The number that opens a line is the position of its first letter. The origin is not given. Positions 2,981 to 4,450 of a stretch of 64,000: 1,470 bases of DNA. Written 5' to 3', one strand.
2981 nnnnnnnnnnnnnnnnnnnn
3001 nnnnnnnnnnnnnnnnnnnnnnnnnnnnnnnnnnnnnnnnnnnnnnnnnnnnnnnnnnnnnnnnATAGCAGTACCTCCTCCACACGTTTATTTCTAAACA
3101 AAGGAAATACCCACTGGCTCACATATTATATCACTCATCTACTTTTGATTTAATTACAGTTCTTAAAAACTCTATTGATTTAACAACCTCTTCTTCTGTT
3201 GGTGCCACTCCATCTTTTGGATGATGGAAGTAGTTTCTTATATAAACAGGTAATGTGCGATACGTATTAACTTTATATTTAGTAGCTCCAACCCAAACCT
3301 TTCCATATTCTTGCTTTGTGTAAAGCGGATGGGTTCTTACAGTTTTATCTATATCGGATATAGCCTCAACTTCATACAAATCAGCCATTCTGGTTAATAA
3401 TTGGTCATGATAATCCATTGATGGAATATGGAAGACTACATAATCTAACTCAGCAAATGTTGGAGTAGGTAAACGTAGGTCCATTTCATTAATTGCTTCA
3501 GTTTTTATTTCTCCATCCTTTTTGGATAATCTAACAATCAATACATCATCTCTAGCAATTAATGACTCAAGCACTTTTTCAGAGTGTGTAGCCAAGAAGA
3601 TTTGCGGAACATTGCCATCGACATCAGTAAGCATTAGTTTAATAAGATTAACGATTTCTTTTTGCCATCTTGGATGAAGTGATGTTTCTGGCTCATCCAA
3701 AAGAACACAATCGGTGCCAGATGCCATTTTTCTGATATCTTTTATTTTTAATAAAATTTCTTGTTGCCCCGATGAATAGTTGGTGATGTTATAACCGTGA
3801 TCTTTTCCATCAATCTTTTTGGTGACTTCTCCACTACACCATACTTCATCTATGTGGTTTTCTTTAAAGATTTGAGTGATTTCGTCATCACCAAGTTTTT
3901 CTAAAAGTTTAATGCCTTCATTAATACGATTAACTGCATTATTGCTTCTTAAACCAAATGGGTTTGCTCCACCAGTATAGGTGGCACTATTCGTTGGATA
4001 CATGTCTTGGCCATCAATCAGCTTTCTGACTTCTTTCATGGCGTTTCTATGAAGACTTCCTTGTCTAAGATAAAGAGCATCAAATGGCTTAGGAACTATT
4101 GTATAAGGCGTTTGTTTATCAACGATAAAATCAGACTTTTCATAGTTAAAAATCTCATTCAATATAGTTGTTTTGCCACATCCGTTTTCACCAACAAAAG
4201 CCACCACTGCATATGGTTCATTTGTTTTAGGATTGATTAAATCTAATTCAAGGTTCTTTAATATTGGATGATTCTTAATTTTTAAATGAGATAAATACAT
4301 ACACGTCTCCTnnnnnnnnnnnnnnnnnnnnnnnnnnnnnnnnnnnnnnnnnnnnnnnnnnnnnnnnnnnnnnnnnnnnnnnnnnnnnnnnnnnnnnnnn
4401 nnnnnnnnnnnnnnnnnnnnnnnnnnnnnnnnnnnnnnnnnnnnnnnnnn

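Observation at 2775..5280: Self-contained three-gene cassette: coiled-coil 4-TM protein + OLD/AbiEii-type AAA_21 ATPase + XRE HTH, possible undescribed defence/abortive-infection module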

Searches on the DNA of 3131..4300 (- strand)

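Call 97: search_dna_similar(query=L033:3086-4549:+, collection=ecoli_genomes, mode=distant, max_rows=12)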
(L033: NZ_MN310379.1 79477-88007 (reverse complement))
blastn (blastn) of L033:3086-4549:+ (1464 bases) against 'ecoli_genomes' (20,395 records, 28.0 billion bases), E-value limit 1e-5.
Records with a match: 10; places in all: 10; records where one place covers at least 80% of the query: 0.
Genomes with a match: 10 of 5426; with a place that covers at least 80% of the query: 0. Places per genome that has any: lowest 1, median 1, highest 1. On chromosomes: 10 places; on plasmids: 0.
Best place of each record, by identity: 60-80% 10.
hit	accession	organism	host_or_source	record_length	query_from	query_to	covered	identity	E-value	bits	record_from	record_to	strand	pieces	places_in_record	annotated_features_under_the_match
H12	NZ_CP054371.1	Escherichia coli strain SCU-316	Homo sapiens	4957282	1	1231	67%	69.9%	1e-78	404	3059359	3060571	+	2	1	ATP-dependent nuclease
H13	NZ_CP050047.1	Escherichia coli strain 90-1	broiler chicken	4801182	1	1233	67%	69.1%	4e-71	378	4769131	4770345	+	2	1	ATP-dependent nuclease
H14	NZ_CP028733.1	Escherichia coli strain H2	Homo sapiens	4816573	1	1233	67%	69.1%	4e-71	378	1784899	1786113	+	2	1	ATP-dependent nuclease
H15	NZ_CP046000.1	Escherichia coli strain 1916D18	swine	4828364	1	1233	67%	69.0%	5e-70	374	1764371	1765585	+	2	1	ATP-dependent nuclease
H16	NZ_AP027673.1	Escherichia coli strain PSS-07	Homo sapiens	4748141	1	1233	67%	69.0%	5e-70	374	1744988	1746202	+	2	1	ATP-dependent nuclease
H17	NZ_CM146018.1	Escherichia coli strain XPFI_3_2_complete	Tool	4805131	1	1233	67%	69.0%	5e-70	374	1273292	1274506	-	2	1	ATP-dependent nuclease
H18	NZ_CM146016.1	Escherichia coli strain YJR_complete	Tool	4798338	1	1233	67%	69.0%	5e-70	374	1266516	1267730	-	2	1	ATP-dependent nuclease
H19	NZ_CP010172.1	Escherichia coli strain H8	not applicable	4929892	1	1233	67%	68.6%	1e-64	356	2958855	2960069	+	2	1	ATP-dependent nuclease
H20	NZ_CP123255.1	Escherichia coli strain YZMc17-1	chicken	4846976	1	1233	67%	68.6%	1e-64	356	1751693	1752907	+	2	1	ATP-dependent nuclease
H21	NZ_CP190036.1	Escherichia coli strain EC17CM12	chicken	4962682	1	1233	67%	68.6%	1e-64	356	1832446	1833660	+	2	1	ATP-dependent nuclease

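Call 98: get_annotated_region(hit=H12, flank=5000)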
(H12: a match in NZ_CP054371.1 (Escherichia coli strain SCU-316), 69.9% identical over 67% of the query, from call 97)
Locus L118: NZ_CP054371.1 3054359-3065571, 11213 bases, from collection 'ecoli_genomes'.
description: Escherichia coli strain SCU-316 chromosome, complete genome
organism: Escherichia coli strain SCU-316 (NCBI taxid 562)
replicon: chromosome; assembly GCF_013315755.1
host: Homo sapiens; source: rectal swab from healthy college student; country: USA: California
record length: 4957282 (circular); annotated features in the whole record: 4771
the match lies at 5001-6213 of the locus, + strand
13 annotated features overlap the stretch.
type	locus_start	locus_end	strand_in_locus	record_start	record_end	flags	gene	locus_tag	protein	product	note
CDS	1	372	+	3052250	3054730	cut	yehB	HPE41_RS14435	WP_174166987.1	fimbrial biogenesis outer membrane usher protein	-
CDS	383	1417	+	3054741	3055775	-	-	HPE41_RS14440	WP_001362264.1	fimbrial protein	-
CDS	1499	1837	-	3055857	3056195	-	rcnB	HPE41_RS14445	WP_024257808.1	Ni(II)/Co(II) efflux transporter accessory subunit RcnB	-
CDS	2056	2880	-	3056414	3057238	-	rcnA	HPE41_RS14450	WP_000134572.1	nickel/cobalt efflux protein RcnA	-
CDS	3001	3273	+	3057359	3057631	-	rcnR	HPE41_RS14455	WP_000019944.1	Ni(II)/Co(II)-binding transcriptional repressor RcnR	-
CDS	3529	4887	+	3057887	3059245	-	-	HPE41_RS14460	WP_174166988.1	integrase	-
CDS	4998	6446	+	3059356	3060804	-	-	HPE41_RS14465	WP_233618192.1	ATP-dependent nuclease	-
CDS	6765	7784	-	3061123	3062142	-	-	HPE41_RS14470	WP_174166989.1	major capsid protein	-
CDS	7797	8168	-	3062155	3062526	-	-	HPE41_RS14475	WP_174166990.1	hypothetical protein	-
CDS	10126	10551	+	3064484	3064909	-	-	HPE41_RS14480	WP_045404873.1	hypothetical protein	-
CDS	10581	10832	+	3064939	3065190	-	-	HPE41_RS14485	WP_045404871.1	hypothetical protein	-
CDS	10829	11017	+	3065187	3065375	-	-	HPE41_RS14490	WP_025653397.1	hypothetical protein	-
CDS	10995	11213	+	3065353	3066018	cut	-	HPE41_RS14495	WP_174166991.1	helix-turn-helix domain-containing protein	-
